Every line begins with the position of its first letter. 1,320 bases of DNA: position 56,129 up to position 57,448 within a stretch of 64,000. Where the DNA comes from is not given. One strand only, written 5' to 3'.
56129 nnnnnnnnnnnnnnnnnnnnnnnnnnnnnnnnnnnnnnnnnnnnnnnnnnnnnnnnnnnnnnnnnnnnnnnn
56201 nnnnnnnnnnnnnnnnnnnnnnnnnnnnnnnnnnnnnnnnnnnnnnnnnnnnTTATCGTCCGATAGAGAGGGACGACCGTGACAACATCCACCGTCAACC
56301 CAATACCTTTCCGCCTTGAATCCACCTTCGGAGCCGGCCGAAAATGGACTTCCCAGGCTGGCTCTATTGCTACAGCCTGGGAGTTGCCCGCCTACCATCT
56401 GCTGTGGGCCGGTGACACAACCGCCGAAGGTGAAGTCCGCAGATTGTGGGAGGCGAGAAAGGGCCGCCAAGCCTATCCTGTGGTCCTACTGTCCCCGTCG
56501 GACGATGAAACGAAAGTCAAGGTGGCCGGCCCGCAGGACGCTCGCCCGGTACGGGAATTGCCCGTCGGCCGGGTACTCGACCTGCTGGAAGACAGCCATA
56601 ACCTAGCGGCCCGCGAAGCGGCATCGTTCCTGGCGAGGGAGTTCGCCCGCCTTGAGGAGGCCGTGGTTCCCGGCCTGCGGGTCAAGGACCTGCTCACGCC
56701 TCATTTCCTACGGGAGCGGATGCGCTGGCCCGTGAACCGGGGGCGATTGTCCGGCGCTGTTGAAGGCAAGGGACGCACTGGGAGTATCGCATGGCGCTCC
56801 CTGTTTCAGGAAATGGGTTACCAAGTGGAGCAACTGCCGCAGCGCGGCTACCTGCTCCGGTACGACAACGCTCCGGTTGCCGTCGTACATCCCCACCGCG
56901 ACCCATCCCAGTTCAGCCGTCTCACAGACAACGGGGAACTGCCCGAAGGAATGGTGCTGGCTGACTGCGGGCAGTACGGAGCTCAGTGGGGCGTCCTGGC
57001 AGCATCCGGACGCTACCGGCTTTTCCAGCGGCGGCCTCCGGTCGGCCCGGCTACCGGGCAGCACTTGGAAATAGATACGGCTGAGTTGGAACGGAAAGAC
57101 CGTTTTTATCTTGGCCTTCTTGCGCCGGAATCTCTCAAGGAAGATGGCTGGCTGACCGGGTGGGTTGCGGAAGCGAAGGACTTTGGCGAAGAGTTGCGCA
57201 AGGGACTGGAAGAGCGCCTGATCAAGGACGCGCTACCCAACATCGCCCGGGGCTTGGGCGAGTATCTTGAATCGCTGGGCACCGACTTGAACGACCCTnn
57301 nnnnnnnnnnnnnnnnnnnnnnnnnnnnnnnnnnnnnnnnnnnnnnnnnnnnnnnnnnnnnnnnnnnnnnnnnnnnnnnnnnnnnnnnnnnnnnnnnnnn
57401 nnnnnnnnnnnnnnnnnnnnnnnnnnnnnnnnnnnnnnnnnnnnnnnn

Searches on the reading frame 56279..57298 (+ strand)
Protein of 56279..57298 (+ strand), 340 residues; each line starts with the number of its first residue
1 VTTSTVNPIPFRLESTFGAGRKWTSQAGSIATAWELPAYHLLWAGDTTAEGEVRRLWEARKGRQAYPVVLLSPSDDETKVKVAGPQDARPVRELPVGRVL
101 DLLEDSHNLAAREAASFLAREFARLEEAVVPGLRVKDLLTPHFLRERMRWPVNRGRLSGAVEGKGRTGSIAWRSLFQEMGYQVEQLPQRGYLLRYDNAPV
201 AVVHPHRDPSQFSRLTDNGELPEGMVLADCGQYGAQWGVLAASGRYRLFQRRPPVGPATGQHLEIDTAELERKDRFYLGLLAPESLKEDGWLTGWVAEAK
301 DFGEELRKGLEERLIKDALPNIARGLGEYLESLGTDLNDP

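Call 57: predict_structure(alignment_id=A1)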
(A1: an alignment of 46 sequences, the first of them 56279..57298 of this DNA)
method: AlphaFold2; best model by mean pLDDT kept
length: 340 residues; sequences in the alignment: 46
mean_pLDDT: 86.5   pTM: 0.69
mean pLDDT of the five models: 86.5, 84.7, 80.5, 72.6, 57.6
residues with pLDDT >= 90: 165; 70-90: 153; 50-70: 14; < 50: 8
segments of 3 or more residues with pLDDT < 50: 1-6
pLDDT, mean of each block of 10 residues (from residue 1): 54 94 91 95 91 93 90 91 90 91 93 92 83 86 76 87 62 89 93 96 92 83 94 96 93 84 89 87 92 89 78 81 81 64
secondary structure, 60 per line:
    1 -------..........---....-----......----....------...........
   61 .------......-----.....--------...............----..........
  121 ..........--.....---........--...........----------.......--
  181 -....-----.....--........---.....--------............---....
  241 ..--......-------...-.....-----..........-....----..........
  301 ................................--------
elements in order: H8-17 E21-24 E30-35 E40-43 H50-61 E68-73 E79-83 E92-95 H96-106 H111-127 E128-130 E133-137 H141-148 H151-161 H172-178 E182-185 E191-195 E198-205 H209-213 H222-233 E237-242 E245-250 E262-266 H272-281 H283-286 H291-332

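Call 60: fold_search(model_id=the predicted structure, library=pdb)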
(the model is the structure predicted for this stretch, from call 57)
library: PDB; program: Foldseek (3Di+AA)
matches with E <= 10: 806; with E <= 0.001: 0
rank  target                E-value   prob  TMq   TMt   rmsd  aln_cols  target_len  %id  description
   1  1qya_B                2.4e-02  0.13  0.15  0.16  15.1       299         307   13  CRYSTAL STRUCTURE OF E. COLI PROTEIN YDDE (released 2004-06-08)
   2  2w00_A                2.6e-02  0.30  0.15  0.07  19.2       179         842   11  Crystal structure of the HsdR subunit of the EcoR124I restriction enzyme in complex with ATP (released 2008-12-16)
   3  1qy9_C                3.1e-02  0.13  0.13  0.15  13.9       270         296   13  Crystal structure of E. coli Se-MET protein YDDE (released 2004-06-08)
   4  3n2q                  3.7e-02  0.15  0.16  0.19  18.9       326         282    6  Crystal structure of Sex pheromone staph-cAM373 precursor (released 2010-06-02)
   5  1qya_A                3.7e-02  0.12  0.13  0.15  15.9       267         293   12  CRYSTAL STRUCTURE OF E. COLI PROTEIN YDDE (released 2004-06-08)
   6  5vrv_A                4.5e-02  0.12  0.13  0.13  19.6       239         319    9  2.05 Angstrom Resolution Crystal Structure of C-terminal Domain (DUF2156) of Putative Lysylphosphatidylglycerol Synthe (released 2017-05-24)
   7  1qy9_A                4.5e-02  0.11  0.14  0.15  14.6       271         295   11  Crystal structure of E. coli Se-MET protein YDDE (released 2004-06-08)
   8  1adj_A                5.0e-02  0.09  0.13  0.11  28.3       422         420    9  HISTIDYL-TRNA SYNTHETASE IN COMPLEX WITH HISTIDINE (released 1997-08-20)
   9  4kr2_A                5.0e-02  0.09  0.14  0.11  26.1       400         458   10  Glycyl-tRNA synthetase in complex with tRNA-Gly (released 2014-05-21)
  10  5x4i                  6.0e-02  0.72  0.15  0.11  10.9       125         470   13  Pyrococcus furiosus RecJ (D83A, Mn-soaking) (released 2018-02-14)
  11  2eo0_A                6.0e-02  0.44  0.17  0.33   9.0       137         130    9  Crystal Structure of Holliday Junction Resolvase ST1444 (released 2007-10-02)
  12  5x4j                  7.2e-02  0.72  0.15  0.11  10.8       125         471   13  The crystal structure of Pyrococcus furiosus RecJ (Zn-soaking) (released 2018-02-14)
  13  4v36_A                7.2e-02  0.14  0.15  0.15  19.0       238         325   12  The structure of L-PGS from Bacillus licheniformis (released 2015-08-19)
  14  6h2j_B                7.7e-02  0.30  0.15  0.06  15.3       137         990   12  Crystal structure of the HsdR subunit of the EcoR124I restriction enzyme with the C-terminal domain (released 2018-08-08)
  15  4v35                  7.7e-02  0.13  0.13  0.14  19.6       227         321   10  The Structure of A-PGS from Pseudomonas aeruginosa (released 2015-08-19)
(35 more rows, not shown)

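Call 72: search_protein_representatives(protein=window:56279-57298:+)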
Query: 340 residues. Proteins with E-value up to 0.001 (for the whole library): 269; up to 1e-10: 159; up to 1e-30: 68. The best 150 are listed.
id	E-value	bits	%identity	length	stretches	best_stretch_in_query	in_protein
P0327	3.5e-169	579.1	80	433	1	1-325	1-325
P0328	8.6e-157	538.3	77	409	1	27-339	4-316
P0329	3.6e-148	510.0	69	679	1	8-339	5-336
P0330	2.0e-132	458.2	78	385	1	69-338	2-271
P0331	1.4e-128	445.5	61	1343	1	1-339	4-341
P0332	8.5e-124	429.8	66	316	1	7-303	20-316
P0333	3.3e-116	404.9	58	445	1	12-339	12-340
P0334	2.6e-115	401.9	85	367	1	130-339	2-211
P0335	4.1e-114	398.0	79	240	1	1-230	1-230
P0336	6.9e-97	341.3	76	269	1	1-208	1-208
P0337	1.7e-92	326.8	73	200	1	130-325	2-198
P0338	6.4e-88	311.8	78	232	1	60-239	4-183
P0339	3.5e-83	296.3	49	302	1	2-301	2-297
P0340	2.5e-76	273.7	45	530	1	10-332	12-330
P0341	5.3e-76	272.7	62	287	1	2-225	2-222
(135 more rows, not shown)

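Call 84: search_solved_structures(query=A1, max_evalue=1)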
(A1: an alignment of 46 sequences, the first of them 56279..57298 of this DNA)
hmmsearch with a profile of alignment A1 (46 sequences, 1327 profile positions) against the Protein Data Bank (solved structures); distinct sequences matched with E-value up to 1: 4.
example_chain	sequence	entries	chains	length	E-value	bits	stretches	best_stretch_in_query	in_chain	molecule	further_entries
8w0p_A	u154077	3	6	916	3.8e-05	24.3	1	914-966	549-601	RM.BsaXI | site-specific DNA-methyltransferase (adenine-specific)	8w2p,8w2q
8cxz_A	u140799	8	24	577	0.017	15.6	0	641-694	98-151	Site-specific DNA-methyltransferase (adenine-specific)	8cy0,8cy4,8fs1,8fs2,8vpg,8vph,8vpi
7lni_A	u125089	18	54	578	0.017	15.6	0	641-694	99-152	Site-specific DNA-methyltransferase (adenine-specific)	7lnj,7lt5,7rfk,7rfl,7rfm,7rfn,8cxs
1kmi_Z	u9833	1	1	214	0.095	13.1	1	713-787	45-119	Chemotaxis protein cheZ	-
